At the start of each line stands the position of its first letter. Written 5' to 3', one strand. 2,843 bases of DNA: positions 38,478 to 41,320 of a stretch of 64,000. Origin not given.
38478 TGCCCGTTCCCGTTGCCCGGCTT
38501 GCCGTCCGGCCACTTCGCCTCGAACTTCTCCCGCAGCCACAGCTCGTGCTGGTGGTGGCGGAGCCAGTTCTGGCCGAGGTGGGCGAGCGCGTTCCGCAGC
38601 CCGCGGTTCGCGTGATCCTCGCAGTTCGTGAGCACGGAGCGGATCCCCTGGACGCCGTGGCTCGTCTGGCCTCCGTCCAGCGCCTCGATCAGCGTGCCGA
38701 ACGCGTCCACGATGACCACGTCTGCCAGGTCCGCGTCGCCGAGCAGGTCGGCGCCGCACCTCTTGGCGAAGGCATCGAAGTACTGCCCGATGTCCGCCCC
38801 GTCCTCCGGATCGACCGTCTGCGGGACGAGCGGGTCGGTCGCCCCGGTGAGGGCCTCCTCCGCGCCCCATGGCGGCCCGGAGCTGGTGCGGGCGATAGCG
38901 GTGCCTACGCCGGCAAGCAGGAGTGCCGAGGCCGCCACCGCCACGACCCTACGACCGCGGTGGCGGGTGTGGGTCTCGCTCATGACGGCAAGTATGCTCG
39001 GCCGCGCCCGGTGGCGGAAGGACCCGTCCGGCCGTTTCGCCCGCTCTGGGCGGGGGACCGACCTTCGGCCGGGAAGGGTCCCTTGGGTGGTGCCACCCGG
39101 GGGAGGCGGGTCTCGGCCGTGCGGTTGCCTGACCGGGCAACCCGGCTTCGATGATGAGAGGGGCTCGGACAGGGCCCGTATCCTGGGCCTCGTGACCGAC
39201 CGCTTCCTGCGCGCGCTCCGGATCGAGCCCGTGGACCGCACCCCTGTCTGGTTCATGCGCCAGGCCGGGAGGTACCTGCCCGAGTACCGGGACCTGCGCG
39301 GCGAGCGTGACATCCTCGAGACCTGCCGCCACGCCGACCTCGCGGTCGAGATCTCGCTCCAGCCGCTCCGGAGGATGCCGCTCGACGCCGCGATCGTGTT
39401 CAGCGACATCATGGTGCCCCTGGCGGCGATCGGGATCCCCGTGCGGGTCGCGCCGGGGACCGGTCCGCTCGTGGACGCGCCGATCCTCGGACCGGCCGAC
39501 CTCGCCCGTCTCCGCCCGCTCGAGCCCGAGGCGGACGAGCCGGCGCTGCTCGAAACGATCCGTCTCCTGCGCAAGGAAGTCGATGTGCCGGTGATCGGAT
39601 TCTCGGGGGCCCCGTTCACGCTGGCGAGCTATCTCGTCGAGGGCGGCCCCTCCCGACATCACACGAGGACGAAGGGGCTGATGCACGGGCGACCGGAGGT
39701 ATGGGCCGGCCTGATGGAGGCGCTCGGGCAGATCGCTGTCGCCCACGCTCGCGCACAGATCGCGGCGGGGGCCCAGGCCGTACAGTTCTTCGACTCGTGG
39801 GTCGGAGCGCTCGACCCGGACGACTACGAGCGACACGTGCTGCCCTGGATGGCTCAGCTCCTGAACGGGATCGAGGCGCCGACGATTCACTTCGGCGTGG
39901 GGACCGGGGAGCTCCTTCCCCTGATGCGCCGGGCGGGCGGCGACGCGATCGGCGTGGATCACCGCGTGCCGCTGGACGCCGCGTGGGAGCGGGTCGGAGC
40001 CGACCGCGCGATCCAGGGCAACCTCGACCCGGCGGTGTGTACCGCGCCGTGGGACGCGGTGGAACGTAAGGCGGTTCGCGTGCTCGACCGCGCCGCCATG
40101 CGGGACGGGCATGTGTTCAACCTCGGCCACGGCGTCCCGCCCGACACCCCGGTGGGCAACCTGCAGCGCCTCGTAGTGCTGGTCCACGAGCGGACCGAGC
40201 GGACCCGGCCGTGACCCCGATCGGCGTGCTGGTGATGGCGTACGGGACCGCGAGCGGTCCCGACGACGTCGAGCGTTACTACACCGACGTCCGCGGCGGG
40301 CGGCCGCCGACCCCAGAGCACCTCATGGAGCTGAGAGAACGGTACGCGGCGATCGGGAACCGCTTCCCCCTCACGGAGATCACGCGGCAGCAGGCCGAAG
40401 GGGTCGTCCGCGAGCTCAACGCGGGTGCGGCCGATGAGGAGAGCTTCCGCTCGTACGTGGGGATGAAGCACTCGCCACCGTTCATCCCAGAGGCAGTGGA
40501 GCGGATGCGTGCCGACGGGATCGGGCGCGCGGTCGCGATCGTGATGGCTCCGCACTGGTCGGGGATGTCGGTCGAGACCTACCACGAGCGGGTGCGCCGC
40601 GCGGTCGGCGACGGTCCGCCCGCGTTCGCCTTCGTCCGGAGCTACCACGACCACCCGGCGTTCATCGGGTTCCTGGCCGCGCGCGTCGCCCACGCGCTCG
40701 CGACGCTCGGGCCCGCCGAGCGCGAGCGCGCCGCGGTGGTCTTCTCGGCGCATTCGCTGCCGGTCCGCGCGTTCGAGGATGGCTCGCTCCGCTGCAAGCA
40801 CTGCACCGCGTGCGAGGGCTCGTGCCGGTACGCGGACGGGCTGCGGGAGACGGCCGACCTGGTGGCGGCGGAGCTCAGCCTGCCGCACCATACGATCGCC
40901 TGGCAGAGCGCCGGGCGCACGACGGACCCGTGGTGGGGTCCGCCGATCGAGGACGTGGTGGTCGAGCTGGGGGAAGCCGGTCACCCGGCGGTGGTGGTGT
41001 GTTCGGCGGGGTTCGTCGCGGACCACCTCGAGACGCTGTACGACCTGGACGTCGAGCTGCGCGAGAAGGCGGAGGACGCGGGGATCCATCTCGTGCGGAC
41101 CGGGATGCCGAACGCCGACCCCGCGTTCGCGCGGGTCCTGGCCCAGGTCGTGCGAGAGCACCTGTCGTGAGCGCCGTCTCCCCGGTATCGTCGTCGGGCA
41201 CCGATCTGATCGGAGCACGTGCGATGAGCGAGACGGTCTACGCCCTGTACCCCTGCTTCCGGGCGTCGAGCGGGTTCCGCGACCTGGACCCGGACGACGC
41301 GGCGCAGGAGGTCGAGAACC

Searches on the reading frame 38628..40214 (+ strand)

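Call 35: search_protein_families(library=pfam, proteins=[window:38628-40214:+], max_evalue=0.001)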
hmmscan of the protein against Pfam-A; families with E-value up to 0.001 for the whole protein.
window:38628-40214:+ (528 aa): 1 family
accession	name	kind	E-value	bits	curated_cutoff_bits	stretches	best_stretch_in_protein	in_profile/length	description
PF01208.23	URO-D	-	7.9e-119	397.1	23.9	1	190-521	3-345/346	Uroporphyrinogen decarboxylase (URO-D)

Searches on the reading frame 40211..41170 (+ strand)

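Call 35: search_protein_families(library=pfam, proteins=[window:40211-41170:+], max_evalue=0.001)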
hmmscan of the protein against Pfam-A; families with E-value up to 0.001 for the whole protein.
window:40211-41170:+ (319 aa): 1 family
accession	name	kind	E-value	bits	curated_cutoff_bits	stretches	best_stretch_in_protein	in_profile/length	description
PF00762.24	Ferrochelatase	-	3.3e-74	250.1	27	1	4-318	2-317/317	Ferrochelatase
